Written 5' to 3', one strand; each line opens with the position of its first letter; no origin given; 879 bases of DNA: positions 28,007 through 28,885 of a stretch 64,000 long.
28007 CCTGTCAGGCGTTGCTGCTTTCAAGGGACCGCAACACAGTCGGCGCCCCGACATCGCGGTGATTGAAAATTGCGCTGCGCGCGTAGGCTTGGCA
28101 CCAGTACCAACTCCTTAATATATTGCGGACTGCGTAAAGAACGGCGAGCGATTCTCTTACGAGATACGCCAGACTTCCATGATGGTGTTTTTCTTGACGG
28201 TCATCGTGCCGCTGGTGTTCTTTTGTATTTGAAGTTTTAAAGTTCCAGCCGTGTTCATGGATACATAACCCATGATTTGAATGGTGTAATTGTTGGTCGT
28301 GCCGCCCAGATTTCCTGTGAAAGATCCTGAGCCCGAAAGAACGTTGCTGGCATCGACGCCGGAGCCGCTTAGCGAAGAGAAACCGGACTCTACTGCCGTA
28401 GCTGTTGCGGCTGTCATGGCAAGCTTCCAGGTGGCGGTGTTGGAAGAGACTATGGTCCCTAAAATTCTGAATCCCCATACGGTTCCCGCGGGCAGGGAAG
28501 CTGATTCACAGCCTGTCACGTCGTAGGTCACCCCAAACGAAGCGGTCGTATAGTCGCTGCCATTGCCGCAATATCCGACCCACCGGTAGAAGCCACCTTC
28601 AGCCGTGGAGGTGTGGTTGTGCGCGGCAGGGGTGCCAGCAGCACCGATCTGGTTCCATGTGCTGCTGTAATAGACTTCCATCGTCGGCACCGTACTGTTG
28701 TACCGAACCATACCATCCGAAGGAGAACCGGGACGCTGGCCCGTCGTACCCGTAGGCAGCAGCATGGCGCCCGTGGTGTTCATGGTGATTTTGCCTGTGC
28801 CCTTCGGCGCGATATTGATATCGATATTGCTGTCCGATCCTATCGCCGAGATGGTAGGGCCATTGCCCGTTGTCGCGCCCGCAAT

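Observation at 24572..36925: Lower-GC accessory island after leuS-lptE: two paralogous secreted beta-propellers and a giant fibrous protein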

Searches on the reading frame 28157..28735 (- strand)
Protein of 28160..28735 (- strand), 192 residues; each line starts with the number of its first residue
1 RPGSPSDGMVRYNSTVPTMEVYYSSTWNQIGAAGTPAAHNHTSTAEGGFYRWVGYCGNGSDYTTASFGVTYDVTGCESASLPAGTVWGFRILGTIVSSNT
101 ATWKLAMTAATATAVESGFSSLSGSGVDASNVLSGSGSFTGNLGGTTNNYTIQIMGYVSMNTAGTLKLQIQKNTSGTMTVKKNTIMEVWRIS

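Call 49: search_protein_families(library=pfam, proteins=[window:28157-28720:-], max_evalue=0.1)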
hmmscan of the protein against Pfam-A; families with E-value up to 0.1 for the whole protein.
window:28157-28720:- (187 aa): 0 families

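Call 64: find_homologous_proteins(query=window:28160-28735:-, max_evalue=0.01)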
Query window:28160-28735:-: 378 candidates shared short words with the query, none scored E <= 0.01.

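Call 85: predict_structure(protein=window:28160-28705:-)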
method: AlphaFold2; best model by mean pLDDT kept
length: 182 residues; sequences in the alignment: 1
mean_pLDDT: 48.4   pTM: 0.48
mean pLDDT of the five models: 48.4, 47.8, 47.4, 46.3, 30.1
residues with pLDDT >= 90: 0; 70-90: 0; 50-70: 93; < 50: 89
segments of 3 or more residues with pLDDT < 50: 1-45, 47-50, 53-57, 63-69, 101-127
pLDDT, mean of each block of 10 residues (from residue 1): 29 29 29 33 44 50 48 66 63 53 45 42 43 54 62 59 61 62 55
secondary structure, 60 per line:
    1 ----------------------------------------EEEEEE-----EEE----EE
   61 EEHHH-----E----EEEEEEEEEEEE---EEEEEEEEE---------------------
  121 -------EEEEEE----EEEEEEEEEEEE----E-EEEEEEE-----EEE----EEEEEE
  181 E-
elements in order: E41-46 E52-54 E59-62 E76-87 E91-99 E128-133 E138-149 E156-162 E168-170 E175-181
